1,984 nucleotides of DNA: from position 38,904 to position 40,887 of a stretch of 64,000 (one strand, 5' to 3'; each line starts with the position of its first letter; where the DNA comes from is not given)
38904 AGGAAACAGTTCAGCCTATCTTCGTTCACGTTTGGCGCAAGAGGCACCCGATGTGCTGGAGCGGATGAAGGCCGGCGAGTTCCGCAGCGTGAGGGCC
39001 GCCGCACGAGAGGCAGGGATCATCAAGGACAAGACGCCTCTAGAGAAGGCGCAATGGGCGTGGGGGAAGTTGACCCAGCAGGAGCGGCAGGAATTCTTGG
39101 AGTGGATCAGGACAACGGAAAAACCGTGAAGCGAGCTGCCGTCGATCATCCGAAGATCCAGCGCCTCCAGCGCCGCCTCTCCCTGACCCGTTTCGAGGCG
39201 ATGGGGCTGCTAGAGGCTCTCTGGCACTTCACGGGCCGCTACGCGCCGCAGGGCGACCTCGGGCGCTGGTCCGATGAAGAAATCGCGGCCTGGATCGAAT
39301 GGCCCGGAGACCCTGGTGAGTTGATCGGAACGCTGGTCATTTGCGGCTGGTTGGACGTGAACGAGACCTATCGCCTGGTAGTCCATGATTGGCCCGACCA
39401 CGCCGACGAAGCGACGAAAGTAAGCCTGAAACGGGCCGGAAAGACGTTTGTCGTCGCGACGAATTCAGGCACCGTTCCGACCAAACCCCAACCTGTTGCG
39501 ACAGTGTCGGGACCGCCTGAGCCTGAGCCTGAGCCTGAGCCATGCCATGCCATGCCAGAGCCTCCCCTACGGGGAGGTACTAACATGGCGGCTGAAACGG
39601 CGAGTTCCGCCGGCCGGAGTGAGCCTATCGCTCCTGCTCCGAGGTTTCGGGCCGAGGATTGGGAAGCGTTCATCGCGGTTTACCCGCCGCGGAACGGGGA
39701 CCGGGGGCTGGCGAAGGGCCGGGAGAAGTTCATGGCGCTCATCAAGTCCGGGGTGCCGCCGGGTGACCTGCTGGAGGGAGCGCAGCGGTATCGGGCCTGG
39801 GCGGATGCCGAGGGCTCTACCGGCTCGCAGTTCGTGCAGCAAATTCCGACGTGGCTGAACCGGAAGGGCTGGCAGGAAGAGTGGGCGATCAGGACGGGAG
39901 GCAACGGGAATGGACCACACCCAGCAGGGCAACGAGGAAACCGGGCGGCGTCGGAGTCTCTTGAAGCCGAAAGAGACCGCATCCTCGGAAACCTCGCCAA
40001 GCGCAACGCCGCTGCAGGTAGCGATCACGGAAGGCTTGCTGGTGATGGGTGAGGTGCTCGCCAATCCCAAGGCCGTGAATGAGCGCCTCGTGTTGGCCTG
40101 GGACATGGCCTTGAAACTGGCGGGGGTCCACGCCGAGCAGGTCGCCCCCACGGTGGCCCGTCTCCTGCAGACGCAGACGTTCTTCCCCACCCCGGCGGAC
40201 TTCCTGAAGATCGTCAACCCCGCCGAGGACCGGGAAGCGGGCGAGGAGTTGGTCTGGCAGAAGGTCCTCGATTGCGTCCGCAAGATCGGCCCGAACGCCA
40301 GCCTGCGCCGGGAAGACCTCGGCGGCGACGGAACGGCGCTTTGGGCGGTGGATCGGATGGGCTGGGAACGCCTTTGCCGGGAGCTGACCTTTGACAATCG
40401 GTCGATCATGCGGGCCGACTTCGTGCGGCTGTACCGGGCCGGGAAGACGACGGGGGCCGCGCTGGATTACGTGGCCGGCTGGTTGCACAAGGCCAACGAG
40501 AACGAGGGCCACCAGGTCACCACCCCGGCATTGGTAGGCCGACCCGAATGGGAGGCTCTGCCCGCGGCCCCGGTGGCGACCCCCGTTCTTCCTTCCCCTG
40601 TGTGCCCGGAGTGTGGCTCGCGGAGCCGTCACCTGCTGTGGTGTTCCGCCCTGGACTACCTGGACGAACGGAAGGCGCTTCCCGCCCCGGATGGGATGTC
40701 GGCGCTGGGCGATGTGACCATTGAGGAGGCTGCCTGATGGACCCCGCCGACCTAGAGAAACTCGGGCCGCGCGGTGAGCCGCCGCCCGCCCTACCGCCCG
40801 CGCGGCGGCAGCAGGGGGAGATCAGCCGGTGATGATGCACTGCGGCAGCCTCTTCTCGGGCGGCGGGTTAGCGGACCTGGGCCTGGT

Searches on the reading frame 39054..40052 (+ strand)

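Call 27: search_protein_families(library=ncbifam, proteins=[window:39054-40052:+], max_evalue=0.01)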
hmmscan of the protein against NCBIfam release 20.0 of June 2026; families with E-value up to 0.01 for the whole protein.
window:39054-40052:+ (332 aa): 0 families

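Call 32: search_protein_families(library=padloc, proteins=[window:39102-40046:+], max_evalue=0.001)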
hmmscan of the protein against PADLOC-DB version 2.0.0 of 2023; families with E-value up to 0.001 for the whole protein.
window:39102-40046:+ (315 aa): 0 families

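Call 68: search_protein_families(library=phrogs, proteins=[window:39108-40052:+], max_evalue=0.001)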
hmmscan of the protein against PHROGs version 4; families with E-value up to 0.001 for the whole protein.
window:39108-40052:+ (314 aa): 8 families
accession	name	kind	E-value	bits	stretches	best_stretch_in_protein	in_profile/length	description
phrog_9474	-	DNA, RNA and nucleotide metabolism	4.9e-24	86.3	1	12-102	11-101/288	replication initiation protein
phrog_270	-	DNA, RNA and nucleotide metabolism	1.4e-13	51.9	1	131-261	138-253/383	replication initiation protein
phrog_1701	-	DNA, RNA and nucleotide metabolism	1.5e-07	32.5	1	183-266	219-303/323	DnaD-like helicase loader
phrog_26426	-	DNA, RNA and nucleotide metabolism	6.5e-07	30.1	1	185-264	146-224/272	replication protein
phrog_23060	-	unknown function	8.7e-06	27.2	1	221-252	1-32/76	-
phrog_18526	-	unknown function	2.5e-05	25.3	1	188-265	56-134/157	-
phrog_3729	-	DNA, RNA and nucleotide metabolism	2.9e-05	24.4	1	189-266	256-334/356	replication initiation protein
phrog_13246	-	DNA, RNA and nucleotide metabolism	0.00033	21.3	1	19-142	9-133/250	replisome organizer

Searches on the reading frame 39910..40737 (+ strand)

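Call 12: search_protein_families(library=pfam, proteins=[window:39910-40737:+], max_evalue=0.001)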
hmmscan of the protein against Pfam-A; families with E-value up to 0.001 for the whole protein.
window:39910-40737:+ (275 aa): 1 family
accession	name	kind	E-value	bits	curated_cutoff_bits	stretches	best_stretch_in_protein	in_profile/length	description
PF20081.4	DUF6475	-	0.00076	20.3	28.5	0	148-213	13-81/90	Domain of unknown function (DUF6475)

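Call 32: search_protein_families(library=padloc, proteins=[window:40039-40731:+], max_evalue=0.001)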
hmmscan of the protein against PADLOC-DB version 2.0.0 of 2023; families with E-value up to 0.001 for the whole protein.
window:40039-40731:+ (231 aa): 0 families

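Call 68: search_protein_families(library=phrogs, proteins=[window:40045-40737:+], max_evalue=0.001)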
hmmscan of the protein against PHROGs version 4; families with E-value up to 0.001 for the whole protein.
window:40045-40737:+ (230 aa): 2 families
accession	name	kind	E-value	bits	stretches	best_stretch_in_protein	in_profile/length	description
phrog_10105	-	unknown function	8.4e-12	46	1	24-166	35-176/210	-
phrog_9804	-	unknown function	9.5e-05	23.2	1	12-132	29-149/214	-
